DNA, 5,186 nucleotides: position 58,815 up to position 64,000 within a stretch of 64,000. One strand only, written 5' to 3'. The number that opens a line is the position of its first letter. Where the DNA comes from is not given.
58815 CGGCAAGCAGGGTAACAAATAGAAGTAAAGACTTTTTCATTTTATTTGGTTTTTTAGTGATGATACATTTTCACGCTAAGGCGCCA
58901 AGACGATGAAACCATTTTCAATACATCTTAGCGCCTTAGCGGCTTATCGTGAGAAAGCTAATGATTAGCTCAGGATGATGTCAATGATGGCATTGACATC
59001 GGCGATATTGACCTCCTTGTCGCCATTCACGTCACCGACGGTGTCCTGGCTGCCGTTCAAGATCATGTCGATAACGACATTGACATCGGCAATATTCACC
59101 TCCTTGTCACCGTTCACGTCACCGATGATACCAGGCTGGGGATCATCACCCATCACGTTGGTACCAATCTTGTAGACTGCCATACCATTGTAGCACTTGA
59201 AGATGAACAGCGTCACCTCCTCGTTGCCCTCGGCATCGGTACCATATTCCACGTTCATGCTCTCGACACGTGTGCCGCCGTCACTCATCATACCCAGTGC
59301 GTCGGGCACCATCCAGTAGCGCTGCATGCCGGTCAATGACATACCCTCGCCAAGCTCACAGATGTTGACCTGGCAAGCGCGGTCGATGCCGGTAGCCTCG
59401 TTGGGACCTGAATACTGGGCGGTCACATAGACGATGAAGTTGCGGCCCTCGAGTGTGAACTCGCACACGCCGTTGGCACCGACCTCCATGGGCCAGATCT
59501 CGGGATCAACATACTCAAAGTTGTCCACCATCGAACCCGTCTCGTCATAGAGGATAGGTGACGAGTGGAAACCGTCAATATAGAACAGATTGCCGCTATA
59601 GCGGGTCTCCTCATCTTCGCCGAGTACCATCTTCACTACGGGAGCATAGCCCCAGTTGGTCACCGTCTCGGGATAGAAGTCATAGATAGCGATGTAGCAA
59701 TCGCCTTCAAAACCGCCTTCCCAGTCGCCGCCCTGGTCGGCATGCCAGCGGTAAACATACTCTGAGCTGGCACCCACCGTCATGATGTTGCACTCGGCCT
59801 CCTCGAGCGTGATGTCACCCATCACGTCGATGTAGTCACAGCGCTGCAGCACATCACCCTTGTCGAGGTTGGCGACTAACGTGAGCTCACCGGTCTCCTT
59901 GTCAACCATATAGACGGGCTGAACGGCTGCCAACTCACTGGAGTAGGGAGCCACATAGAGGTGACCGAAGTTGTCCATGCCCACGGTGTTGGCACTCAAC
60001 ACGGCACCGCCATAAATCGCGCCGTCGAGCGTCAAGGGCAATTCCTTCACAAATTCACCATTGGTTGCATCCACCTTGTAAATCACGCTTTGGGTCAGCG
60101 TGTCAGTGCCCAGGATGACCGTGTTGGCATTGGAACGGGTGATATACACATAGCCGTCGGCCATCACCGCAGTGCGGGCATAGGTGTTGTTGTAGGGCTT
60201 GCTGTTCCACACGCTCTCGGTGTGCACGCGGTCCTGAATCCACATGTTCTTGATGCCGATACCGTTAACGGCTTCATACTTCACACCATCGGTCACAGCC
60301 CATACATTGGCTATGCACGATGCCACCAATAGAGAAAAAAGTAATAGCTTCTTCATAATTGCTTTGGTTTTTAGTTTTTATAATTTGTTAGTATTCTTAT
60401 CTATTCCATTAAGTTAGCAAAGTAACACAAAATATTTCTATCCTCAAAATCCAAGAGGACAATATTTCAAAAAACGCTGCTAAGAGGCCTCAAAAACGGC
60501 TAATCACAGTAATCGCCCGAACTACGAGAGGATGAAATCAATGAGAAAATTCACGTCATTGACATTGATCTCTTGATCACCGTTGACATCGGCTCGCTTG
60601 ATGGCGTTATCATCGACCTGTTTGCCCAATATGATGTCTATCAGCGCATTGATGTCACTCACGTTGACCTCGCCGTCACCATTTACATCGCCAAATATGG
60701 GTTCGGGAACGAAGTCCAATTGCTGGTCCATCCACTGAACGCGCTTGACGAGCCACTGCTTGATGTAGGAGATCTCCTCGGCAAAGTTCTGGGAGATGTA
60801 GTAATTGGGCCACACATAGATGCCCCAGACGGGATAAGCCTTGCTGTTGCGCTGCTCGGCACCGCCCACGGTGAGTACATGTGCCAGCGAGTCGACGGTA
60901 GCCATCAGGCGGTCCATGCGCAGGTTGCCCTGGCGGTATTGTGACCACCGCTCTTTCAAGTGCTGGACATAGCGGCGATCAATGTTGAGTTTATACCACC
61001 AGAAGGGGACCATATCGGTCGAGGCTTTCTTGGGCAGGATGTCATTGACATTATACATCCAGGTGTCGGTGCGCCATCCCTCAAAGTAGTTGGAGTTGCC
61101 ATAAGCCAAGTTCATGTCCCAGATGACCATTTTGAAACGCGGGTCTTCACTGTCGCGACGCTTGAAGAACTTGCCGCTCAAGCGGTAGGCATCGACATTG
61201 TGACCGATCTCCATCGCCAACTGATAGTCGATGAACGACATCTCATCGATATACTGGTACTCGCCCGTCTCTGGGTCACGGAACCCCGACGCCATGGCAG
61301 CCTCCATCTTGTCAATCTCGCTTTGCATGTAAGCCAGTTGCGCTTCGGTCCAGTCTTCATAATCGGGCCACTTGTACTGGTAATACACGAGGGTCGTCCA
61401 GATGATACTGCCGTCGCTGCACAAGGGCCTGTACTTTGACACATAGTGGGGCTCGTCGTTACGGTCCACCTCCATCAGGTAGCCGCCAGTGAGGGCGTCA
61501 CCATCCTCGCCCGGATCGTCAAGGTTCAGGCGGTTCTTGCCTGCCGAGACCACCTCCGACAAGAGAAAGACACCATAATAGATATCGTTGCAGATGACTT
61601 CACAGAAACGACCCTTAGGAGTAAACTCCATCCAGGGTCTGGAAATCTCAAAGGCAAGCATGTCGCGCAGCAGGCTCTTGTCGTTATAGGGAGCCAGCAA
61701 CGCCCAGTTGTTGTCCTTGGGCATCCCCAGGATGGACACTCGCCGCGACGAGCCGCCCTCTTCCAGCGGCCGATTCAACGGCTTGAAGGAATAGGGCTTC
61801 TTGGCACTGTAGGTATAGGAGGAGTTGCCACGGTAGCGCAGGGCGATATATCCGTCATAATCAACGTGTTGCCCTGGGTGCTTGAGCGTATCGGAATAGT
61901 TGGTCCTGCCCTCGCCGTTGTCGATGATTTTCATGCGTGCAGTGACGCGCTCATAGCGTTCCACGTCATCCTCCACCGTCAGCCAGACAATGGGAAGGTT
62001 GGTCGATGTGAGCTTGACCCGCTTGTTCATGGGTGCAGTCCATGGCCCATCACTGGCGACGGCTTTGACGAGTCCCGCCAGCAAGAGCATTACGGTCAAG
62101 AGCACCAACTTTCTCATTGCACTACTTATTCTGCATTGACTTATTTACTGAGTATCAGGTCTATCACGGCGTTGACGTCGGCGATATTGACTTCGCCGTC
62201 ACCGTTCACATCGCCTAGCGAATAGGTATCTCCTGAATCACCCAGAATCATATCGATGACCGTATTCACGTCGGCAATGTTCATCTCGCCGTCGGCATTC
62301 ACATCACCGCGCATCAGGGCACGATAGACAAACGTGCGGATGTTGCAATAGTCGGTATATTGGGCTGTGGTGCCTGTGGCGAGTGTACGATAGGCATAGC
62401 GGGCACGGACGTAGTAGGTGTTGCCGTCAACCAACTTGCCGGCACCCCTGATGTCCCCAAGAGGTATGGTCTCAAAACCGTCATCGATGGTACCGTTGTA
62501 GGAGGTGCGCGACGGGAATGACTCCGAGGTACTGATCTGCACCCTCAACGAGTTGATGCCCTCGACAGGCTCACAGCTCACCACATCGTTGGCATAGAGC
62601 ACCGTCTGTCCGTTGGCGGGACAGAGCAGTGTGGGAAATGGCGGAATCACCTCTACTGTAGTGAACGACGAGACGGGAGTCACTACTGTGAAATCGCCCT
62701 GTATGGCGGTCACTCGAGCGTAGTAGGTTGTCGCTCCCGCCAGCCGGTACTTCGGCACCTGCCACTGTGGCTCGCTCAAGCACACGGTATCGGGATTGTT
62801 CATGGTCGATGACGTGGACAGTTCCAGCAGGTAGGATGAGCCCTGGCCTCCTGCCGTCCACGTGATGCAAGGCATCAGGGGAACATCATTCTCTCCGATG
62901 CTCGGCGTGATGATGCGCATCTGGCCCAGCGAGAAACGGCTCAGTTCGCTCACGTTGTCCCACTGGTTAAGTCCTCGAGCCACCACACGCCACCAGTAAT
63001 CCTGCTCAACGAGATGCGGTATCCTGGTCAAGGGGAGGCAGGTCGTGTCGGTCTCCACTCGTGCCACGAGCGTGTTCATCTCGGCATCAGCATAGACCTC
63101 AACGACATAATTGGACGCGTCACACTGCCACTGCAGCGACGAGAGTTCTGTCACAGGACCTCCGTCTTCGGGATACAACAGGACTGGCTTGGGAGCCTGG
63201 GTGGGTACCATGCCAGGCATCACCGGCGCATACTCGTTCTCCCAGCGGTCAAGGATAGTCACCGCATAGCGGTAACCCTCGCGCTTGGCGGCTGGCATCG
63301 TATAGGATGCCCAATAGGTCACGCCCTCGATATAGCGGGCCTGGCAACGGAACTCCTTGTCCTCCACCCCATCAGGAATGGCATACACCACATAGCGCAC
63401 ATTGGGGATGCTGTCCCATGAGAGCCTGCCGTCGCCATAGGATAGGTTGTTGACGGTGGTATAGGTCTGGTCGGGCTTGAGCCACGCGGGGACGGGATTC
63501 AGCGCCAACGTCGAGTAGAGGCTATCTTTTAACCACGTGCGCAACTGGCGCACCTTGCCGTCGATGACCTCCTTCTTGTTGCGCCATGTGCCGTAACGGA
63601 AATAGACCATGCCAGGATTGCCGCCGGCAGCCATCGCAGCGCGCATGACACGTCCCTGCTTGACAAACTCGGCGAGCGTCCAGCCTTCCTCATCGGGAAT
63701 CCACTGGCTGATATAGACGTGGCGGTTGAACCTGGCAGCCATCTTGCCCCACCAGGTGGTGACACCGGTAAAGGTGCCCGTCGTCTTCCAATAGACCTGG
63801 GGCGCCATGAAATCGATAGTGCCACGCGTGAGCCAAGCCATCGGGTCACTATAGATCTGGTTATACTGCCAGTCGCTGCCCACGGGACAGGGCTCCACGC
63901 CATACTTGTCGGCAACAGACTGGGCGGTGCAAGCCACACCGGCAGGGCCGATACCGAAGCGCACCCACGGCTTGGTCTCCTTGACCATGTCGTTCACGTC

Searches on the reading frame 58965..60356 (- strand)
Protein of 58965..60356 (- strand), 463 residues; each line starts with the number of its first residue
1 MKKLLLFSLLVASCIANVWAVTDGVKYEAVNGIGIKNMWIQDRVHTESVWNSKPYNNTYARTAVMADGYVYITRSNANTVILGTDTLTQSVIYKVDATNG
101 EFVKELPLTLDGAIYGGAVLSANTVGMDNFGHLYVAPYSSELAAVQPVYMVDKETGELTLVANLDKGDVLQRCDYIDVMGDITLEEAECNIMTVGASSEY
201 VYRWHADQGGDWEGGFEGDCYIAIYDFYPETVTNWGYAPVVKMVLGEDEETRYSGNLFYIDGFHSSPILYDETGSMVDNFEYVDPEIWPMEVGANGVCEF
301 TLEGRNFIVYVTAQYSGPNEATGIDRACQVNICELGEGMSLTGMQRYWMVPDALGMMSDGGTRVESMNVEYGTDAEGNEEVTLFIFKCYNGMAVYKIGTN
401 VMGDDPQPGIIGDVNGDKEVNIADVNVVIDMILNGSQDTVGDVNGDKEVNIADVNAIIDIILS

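Call 4: search_protein_families(library=pfam, proteins=[window:58965-60356:-], max_evalue=0.01)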
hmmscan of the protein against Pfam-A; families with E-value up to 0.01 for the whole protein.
window:58965-60356:- (463 aa): 1 family
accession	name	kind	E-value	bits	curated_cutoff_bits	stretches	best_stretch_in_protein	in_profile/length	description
PF00404.24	Dockerin_1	-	6e-05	23.6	22.9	1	412-461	2-56/57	Dockerin type I domain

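Call 6: search_protein_families(library=ncbifam, proteins=[window:58965-60356:-], max_evalue=0.01)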
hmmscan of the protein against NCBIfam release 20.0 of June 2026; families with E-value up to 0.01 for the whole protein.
window:58965-60356:- (463 aa): 0 families

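Call 79: find_encoding_contigs(protein=window:58965-60356:-, flank=10000, max_places=2)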
Protein window:58965-60356:- (463 aa): 8 contigs read that carry it; 2 places shown.
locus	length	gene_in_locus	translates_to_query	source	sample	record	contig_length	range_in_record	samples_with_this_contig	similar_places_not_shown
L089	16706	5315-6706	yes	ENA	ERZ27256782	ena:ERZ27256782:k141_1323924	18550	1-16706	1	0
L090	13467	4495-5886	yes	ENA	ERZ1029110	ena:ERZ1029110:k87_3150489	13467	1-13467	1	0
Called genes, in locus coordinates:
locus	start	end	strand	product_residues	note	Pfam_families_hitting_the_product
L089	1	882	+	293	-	?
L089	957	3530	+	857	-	PF02638:GHL10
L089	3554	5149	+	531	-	PF08757:CotH, PF00404:Dockerin_1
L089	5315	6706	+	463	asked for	-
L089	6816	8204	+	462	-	-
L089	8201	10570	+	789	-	PF09992:NAGPA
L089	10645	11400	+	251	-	PF03932:CutC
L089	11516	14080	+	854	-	PF13734:Inhibitor_I69, PF01640:Peptidase_C10, PF13529:Peptidase_C39_2 (faint), PF00404:Dockerin_1 (weak)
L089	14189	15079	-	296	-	PF01745:IPT, PF01715:IPPT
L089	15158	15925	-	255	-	PF01594:AI-2E_transport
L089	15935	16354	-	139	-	PF01594:AI-2E_transport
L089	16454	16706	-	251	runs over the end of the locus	PF03372:Exo_endo_phos, PF14529:Exo_endo_phos_2 (faint)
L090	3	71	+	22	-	?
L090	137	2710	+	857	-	PF02638:GHL10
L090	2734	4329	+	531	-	PF08757:CotH, PF00404:Dockerin_1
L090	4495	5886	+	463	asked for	-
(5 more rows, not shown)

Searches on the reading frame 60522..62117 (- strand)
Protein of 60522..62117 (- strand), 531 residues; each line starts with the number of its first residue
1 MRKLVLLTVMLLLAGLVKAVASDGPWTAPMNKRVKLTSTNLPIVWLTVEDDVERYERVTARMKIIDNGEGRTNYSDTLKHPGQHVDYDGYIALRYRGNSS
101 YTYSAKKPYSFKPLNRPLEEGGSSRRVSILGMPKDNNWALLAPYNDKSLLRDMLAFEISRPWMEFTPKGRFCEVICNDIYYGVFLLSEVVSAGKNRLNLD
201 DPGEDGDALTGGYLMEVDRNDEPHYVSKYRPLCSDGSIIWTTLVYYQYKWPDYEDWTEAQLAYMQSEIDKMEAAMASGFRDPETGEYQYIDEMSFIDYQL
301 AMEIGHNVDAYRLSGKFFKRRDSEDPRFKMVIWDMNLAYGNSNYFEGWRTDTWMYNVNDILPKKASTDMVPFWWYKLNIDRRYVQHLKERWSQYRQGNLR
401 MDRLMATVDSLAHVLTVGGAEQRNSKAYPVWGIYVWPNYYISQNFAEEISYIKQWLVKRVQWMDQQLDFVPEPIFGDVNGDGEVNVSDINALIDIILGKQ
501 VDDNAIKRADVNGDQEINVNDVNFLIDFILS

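Call 4: search_protein_families(library=pfam, proteins=[window:60522-62117:-], max_evalue=0.01)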
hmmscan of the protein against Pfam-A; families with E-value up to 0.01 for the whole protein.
window:60522-62117:- (531 aa): 2 families
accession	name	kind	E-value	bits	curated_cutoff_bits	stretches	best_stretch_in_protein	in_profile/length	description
PF08757.17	CotH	-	2.3e-36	126.4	23.8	1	93-463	1-322/322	CotH kinase protein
PF00404.24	Dockerin_1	-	1.4e-09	38.5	22.9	1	476-530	2-57/57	Dockerin type I domain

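Call 6: search_protein_families(library=ncbifam, proteins=[window:60522-62117:-], max_evalue=0.01)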
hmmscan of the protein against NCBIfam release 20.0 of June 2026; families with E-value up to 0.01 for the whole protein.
window:60522-62117:- (531 aa): 1 family
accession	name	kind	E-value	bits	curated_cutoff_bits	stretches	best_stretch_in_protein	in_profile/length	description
NF049990.1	CellobisidaseCelK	equivalog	4.5e-06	25.1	1700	1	472-530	826-883/889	cellulose 1,4-beta-cellobiosidase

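Call 78: find_encoding_contigs(protein=window:60522-62117:-, flank=10000, max_places=2)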
Protein window:60522-62117:- (531 aa): 2 contigs read that carry it; 2 places shown.
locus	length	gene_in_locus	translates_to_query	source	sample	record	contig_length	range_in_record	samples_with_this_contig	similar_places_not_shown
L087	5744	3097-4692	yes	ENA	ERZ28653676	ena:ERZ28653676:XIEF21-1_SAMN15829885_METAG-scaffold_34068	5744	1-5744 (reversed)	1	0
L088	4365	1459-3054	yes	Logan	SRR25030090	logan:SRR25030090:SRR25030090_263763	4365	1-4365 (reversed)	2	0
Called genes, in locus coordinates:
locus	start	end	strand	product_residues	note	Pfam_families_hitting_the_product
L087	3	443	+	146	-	?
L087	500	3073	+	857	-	PF02638:GHL10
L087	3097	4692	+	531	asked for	PF08757:CotH, PF00404:Dockerin_1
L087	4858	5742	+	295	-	?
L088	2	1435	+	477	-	?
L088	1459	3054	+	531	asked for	PF08757:CotH, PF00404:Dockerin_1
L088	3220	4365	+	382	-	?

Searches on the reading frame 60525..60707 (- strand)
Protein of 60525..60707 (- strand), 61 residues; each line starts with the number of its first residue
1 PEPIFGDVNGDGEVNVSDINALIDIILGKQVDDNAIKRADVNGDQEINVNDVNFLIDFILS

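Call 42: search_solved_structures(query=window:60525-60707:-, max_evalue=1, show_alignments=3)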
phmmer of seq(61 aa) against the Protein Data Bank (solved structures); distinct sequences matched with E-value up to 1: 127 (the best 60 are shown).
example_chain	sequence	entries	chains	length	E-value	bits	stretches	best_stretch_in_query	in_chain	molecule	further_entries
2ccl_B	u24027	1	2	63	4.3e-06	30.2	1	4-60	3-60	ENDO-1,4-BETA-XYLANASE Y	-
5nrm_B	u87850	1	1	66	9.9e-06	29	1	6-58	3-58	DocCel5: Type I dockerin repeat domain from A. cellulolyticus family 5 endoglucanase WP_01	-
1ohz_B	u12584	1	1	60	1.1e-05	28.9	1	6-60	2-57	ENDO-1,4-BETA-XYLANASE Y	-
2mte_A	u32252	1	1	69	2.3e-05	27.9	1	4-60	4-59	Cellulose 1,4-beta-cellobiosidase (reducing end) CelS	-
1daq_A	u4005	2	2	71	3.1e-05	27.5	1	4-60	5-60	ENDOGLUCANASE SS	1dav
4dh2_B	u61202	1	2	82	4e-05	27.1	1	3-60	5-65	Dockerin type 1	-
5nrk_B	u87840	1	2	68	5e-05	26.8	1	6-55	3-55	DocCel5: Type I dockerin repeat domain from A. cellulolyticus family 5 endoglucanase WP_01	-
4fl4_A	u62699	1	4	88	5.1e-05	26.8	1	5-59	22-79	Glycoside hydrolase family 9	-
4cj0_A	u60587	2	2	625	9.3e-05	26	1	2-59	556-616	ENDOGLUCANASE D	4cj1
1clc_A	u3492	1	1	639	9.6e-05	25.9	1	2-59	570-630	ENDOGLUCANASE CELD; EC: 3.2.1.4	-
2y3n_B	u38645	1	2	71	0.00027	24.5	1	4-57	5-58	CELLULOSOMAL FAMILY-48 PROCESSIVE GLYCOSIDE HYDROLASE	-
4uyp_B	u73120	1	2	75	0.00028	24.5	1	4-60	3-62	Cellulosomal scaffoldin adaptor protein B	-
6kg9_A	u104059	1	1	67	0.00029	24.4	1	3-57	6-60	And cellulose-binding endoglucanase family 9 CelL ortholog dockerin domain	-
2vn6_B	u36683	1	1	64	0.00032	24.3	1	4-60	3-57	ENDOGLUCANASE A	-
6kge_D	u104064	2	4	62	0.00033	24.3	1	3-57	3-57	And cellulose-binding endoglucanase family 9 CelL ortholog dockerin domain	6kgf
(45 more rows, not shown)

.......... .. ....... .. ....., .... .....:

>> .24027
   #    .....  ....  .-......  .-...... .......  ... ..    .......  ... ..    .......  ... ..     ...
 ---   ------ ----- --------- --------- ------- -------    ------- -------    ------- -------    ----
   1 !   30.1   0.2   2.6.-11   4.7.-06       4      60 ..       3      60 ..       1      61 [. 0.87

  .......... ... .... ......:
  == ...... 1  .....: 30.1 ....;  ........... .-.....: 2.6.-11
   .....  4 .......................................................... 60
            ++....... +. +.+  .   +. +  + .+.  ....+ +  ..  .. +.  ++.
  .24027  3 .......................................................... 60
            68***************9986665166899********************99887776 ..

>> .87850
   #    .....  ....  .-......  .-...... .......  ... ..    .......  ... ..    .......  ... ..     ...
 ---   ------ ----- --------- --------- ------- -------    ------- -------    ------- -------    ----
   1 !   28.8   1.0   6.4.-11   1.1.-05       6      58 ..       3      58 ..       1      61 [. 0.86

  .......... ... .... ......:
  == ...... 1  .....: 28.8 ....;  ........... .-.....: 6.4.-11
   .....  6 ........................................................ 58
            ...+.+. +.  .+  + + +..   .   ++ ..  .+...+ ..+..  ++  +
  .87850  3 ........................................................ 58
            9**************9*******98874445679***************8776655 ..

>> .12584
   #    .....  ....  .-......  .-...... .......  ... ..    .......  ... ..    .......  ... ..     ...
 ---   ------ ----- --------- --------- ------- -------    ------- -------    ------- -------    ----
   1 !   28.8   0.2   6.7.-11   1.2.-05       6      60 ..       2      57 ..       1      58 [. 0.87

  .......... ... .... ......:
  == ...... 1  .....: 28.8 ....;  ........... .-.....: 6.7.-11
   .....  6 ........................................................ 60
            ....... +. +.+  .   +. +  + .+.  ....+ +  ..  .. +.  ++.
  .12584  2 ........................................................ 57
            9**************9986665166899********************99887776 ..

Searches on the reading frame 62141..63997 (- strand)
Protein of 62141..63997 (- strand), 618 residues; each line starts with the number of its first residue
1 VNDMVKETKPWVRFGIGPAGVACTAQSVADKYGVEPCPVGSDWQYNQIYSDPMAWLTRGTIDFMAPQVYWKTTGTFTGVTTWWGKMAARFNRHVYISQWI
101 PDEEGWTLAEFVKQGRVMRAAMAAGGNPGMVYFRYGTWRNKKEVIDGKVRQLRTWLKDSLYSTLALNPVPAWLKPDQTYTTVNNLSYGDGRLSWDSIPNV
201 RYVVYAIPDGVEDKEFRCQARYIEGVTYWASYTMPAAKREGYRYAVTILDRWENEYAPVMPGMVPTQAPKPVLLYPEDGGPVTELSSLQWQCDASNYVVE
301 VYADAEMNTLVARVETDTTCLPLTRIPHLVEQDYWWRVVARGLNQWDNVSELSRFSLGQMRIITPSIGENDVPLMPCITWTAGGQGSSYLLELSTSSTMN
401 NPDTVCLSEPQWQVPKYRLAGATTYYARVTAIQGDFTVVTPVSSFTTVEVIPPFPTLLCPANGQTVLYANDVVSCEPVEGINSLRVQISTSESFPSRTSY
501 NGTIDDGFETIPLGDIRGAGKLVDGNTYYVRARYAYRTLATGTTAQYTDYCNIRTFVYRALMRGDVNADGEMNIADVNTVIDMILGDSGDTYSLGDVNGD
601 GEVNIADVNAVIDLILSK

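Call 5: search_protein_families(library=pfam, proteins=[window:62141-63997:-], max_evalue=0.01)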
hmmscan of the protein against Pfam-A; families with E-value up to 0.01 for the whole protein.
window:62141-63997:- (618 aa): 2 families
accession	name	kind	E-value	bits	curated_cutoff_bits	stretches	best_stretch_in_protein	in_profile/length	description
PF02638.21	GHL10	-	1.6e-10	41.1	27.9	1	2-95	213-291/311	Glycosyl hydrolase-like 10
PF00404.24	Dockerin_1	-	4.3e-05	24.1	22.9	1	564-615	2-56/57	Dockerin type I domain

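Call 6: search_protein_families(library=ncbifam, proteins=[window:62141-63997:-], max_evalue=0.01)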
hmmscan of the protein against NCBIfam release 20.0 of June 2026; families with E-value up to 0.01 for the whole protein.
window:62141-63997:- (618 aa): 1 family
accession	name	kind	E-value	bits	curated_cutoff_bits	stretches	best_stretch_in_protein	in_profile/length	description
NF045500.1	Omp28_seleno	equivalog_domain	0.0047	16.3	200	1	548-616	307-376/377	Omp28-related selenoprotein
